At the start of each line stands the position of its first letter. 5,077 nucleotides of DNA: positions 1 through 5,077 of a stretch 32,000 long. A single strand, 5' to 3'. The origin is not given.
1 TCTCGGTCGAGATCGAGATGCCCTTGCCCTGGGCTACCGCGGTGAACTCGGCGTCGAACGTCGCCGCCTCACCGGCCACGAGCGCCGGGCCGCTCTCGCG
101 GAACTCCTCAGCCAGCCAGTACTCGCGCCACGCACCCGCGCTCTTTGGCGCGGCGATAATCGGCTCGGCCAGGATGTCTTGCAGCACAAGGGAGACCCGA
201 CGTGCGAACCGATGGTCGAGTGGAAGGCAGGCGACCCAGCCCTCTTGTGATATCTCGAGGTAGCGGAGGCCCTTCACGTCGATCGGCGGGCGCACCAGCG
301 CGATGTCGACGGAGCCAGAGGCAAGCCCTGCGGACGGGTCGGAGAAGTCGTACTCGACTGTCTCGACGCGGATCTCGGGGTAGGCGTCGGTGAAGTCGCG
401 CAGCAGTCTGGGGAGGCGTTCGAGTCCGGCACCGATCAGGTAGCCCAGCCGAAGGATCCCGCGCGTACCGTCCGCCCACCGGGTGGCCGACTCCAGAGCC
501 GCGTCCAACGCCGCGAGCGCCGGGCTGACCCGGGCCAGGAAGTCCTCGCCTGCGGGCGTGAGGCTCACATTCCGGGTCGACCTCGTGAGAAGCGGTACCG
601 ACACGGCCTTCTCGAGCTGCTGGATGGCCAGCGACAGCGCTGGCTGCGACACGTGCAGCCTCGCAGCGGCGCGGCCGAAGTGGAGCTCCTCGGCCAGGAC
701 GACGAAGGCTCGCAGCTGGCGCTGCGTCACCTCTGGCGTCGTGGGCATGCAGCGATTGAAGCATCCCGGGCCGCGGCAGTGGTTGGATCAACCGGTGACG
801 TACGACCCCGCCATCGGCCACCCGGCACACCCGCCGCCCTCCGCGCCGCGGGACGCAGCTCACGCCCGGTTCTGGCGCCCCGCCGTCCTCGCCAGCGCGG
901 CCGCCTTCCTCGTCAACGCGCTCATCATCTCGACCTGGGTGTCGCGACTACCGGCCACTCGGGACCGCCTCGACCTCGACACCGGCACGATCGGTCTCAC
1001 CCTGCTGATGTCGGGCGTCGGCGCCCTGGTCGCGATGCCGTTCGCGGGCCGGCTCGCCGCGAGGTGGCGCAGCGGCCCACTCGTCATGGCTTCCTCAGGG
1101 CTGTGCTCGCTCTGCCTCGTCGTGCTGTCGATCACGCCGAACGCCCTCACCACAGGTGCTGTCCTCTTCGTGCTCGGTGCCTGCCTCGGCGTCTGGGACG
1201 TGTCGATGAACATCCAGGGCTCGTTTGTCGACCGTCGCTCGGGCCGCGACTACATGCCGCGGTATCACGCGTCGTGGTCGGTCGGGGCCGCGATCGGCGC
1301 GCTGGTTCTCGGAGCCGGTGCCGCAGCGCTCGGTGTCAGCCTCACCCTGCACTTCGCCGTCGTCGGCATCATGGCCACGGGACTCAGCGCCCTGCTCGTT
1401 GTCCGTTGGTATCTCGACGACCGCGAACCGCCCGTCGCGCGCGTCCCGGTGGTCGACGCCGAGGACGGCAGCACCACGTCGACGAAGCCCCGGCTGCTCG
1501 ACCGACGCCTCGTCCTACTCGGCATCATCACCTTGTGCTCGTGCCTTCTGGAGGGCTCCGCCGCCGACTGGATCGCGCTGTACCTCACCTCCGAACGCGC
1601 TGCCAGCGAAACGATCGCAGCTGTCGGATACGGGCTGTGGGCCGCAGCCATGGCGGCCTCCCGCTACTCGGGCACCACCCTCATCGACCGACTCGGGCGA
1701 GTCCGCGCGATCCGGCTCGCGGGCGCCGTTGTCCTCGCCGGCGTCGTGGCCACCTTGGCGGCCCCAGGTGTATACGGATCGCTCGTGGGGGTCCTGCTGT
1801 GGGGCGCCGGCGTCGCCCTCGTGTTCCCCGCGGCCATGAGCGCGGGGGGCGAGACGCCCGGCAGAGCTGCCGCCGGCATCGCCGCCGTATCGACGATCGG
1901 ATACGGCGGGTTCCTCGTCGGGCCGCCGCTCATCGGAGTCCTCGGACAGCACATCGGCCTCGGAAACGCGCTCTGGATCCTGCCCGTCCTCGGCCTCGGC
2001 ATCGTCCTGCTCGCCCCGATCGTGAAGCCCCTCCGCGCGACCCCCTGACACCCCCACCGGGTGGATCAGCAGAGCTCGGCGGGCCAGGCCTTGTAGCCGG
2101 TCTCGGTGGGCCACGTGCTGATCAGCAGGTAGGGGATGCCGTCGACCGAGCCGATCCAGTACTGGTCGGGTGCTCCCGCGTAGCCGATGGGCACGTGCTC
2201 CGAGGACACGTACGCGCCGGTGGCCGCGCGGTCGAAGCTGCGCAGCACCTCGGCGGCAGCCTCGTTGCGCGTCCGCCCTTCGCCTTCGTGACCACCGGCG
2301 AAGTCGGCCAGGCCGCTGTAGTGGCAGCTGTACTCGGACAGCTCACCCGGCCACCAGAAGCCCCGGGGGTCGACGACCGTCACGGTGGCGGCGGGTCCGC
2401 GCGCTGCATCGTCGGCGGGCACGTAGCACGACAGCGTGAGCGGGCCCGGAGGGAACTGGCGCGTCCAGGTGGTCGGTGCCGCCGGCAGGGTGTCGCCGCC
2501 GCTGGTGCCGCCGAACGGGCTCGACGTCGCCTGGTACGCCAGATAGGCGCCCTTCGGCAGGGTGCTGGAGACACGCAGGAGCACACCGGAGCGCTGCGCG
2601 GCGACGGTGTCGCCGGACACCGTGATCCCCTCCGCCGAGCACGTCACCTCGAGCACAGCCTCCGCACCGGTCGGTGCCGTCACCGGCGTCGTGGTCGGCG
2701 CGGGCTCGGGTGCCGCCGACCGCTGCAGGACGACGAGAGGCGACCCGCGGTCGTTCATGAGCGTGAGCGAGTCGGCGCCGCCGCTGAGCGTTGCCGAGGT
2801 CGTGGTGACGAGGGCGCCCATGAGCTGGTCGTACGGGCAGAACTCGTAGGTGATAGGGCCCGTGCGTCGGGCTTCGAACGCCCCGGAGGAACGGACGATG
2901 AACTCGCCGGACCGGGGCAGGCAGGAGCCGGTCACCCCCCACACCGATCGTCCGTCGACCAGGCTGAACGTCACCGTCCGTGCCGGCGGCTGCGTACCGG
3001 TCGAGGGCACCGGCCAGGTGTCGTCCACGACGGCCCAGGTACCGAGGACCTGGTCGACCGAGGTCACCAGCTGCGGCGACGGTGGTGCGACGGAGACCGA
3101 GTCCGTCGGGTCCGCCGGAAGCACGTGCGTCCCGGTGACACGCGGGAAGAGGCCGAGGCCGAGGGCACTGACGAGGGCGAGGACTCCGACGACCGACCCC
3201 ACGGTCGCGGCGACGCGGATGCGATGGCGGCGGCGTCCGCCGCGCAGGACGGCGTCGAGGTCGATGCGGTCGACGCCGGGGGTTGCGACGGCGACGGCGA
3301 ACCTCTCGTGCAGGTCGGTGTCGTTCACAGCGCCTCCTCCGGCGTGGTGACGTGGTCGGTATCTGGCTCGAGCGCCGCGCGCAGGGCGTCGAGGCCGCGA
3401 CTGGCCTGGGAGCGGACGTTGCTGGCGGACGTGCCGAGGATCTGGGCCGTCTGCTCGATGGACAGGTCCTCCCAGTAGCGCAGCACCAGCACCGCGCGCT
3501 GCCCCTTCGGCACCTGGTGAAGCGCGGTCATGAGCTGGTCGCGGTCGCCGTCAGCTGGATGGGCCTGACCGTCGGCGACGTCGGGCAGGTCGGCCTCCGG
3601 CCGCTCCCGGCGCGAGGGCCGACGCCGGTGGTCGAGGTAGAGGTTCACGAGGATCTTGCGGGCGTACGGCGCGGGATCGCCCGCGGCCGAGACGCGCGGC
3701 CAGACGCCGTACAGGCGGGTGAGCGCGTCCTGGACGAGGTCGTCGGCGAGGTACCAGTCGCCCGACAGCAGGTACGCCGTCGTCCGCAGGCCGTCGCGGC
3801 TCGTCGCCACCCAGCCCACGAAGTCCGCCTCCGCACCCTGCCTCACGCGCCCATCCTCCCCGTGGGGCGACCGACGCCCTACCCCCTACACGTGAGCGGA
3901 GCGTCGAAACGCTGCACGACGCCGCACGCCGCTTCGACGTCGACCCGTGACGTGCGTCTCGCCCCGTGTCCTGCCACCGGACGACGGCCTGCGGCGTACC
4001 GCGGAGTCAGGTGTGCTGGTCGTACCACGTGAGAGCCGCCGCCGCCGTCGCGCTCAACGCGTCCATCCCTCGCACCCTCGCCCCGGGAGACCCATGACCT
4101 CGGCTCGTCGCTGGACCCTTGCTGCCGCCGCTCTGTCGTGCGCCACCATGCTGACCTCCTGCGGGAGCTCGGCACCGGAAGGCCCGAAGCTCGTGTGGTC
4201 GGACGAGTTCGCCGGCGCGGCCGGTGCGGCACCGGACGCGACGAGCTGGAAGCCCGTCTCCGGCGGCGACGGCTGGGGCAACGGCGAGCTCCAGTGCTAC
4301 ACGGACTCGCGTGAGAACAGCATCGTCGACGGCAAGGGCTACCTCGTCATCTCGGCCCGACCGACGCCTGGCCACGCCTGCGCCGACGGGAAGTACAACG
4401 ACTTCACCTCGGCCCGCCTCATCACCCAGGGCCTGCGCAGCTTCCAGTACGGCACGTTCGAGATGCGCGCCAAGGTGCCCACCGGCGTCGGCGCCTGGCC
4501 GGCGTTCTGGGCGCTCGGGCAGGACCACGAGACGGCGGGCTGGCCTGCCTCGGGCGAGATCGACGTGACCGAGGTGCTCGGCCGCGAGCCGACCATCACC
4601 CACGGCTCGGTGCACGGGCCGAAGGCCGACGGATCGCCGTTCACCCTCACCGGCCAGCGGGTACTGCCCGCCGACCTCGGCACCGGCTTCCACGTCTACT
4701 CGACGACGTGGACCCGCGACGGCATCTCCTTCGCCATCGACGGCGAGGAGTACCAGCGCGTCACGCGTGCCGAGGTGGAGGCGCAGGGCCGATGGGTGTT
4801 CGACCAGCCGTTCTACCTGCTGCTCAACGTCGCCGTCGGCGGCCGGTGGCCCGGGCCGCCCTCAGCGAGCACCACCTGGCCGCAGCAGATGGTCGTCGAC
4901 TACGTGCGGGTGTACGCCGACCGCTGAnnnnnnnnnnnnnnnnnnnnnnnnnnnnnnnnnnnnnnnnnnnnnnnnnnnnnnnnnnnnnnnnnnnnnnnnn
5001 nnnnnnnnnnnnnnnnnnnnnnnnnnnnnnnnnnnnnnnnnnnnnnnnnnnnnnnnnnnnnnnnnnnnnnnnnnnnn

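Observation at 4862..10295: Translationally coupled GT2 / AT3-SGNH / GT2 operon: candidate synthase for an O-acylated beta-glucan with two divergent catalytic subunits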

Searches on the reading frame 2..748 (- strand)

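Call 11: search_protein_families(library=pfam, proteins=[window:2-748:-], max_evalue=0.001)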
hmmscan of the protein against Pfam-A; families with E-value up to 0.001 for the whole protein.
window:2-748:- (249 aa): 2 families
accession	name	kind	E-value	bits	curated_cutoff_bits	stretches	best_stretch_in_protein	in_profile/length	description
PF03466.25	LysR_substrate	-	9.7e-26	90.9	28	1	93-246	2-154/209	LysR substrate binding domain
PF00126.33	HTH_1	-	1.4e-22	79.8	26.6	1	10-68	2-60/60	Bacterial regulatory helix-turn-helix protein, lysR family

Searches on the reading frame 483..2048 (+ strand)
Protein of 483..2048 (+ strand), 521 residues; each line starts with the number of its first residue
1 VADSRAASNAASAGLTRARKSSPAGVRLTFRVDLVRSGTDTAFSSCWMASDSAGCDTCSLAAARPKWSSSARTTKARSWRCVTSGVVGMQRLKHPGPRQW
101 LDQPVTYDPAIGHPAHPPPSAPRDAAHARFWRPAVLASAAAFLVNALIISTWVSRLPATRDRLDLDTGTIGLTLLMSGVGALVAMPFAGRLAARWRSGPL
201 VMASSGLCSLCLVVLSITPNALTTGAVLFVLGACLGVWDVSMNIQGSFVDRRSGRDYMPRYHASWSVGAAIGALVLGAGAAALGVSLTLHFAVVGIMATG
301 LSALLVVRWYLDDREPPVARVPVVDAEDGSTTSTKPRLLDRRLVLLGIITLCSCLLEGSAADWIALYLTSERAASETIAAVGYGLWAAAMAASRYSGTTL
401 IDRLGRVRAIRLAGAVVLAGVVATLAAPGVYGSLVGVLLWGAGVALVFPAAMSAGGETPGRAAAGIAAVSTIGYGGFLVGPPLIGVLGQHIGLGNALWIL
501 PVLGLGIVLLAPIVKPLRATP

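Call 11: search_protein_families(library=pfam, proteins=[window:483-2048:+], max_evalue=0.001)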
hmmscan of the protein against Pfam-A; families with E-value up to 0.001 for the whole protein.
window:483-2048:+ (521 aa): 2 families
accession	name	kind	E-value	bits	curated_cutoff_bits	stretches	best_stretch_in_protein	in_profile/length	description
PF07690.21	MFS_1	-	1.8e-23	83.4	33.4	2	261-474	126-340/347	Major Facilitator Superfamily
PF05977.19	MFS_3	-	1.8e-07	30.4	27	1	134-304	222-391/524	Transmembrane secretion effector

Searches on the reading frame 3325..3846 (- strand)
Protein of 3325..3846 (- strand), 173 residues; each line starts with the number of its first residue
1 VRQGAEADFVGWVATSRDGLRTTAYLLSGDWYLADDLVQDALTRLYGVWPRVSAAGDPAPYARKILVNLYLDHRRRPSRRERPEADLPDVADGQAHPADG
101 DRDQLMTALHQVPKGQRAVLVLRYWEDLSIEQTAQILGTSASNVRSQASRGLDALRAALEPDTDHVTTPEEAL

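Call 11: search_protein_families(library=pfam, proteins=[window:3325-3846:-], max_evalue=0.001)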
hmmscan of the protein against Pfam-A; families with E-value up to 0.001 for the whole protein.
window:3325-3846:- (173 aa): 3 families
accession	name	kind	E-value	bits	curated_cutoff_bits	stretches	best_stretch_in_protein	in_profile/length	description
PF08281.18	Sigma70_r4_2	-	1.9e-15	56.7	25.7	1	103-155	2-54/54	Sigma-70, region 4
PF04545.22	Sigma70_r4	-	1.9e-12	46.9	24.1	1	108-157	1-50/50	Sigma-70, region 4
PF04542.20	Sigma70_r2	-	2.2e-09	37.4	24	1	17-79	6-70/71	Sigma-70 region 2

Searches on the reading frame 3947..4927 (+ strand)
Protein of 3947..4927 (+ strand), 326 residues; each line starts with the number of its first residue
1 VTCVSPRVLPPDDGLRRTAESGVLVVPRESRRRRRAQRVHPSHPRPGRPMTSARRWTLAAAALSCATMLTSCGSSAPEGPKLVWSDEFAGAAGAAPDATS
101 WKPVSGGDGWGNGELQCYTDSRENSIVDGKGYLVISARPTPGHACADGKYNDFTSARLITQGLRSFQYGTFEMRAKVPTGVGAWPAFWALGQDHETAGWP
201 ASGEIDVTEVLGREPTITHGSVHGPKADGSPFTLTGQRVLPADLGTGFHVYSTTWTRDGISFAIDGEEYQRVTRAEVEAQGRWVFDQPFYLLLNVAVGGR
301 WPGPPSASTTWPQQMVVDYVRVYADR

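Call 11: search_protein_families(library=pfam, proteins=[window:3947-4927:+], max_evalue=0.001)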
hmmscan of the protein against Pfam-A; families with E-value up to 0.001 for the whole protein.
window:3947-4927:+ (326 aa): 2 families
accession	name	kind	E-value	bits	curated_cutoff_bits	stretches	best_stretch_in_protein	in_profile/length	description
PF00722.28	Glyco_hydro_16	-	7.2e-22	78.1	22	1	155-320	31-174/175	Glycosyl hydrolases family 16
PF03935.22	SKN1_KRE6_Sbg1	-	5.5e-06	25.5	30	1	271-325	393-451/501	Beta-glucan synthesis-associated protein SKN1/KRE6/Sbg1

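Call 23: search_solved_structures(query=window:4094-4927:+, max_evalue=0.001)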
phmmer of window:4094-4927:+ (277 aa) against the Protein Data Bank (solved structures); distinct sequences matched with E-value up to 0.001: 48.
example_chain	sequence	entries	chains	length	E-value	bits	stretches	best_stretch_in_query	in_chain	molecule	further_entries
2hyk_A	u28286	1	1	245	1.9e-70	240.6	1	32-274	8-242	Beta-1,3-glucanase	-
3atg_A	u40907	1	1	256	5.8e-69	235.7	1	32-275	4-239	GLUCANASE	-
9vmv_A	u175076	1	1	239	7.9e-68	232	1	32-275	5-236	Beta-1,3-glucanase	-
9voq_A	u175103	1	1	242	8.2e-68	231.9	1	32-275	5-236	Beta-1,3-glucanase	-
9voo_A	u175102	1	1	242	2.1e-67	230.6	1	32-275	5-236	Hydrolase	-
2vy0_A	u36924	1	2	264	3.4e-57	197.1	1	32-275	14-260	ENDO-BETA-1,3-GLUCANASE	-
4dfs_A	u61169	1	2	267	5.8e-57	196.3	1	28-277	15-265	Glycoside hydrolase, family 16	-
3azx_A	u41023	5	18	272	2.4e-56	194.3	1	31-276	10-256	Laminarinase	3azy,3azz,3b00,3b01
6xof_A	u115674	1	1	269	3.9e-53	183.7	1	27-276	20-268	GH16 family protein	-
6xqf_A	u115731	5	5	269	2e-52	181.4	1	27-276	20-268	GH16 family protein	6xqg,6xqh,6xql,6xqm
3iln_A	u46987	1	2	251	2.3e-51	177.9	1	32-274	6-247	Laminarinase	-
7wwc_A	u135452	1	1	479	9e-49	169.4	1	28-274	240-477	beta-1,3(4)-glucanase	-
7ww4_A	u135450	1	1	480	9.1e-49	169.4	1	28-274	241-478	beta-1,3(4)-glucanase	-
5wut_A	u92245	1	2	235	1.8e-48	168.4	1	29-274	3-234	ULam111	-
4crq_A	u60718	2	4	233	6.4e-46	160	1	32-275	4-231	ENDO-1,3-BETA-GLUCANASE, FAMILY GH16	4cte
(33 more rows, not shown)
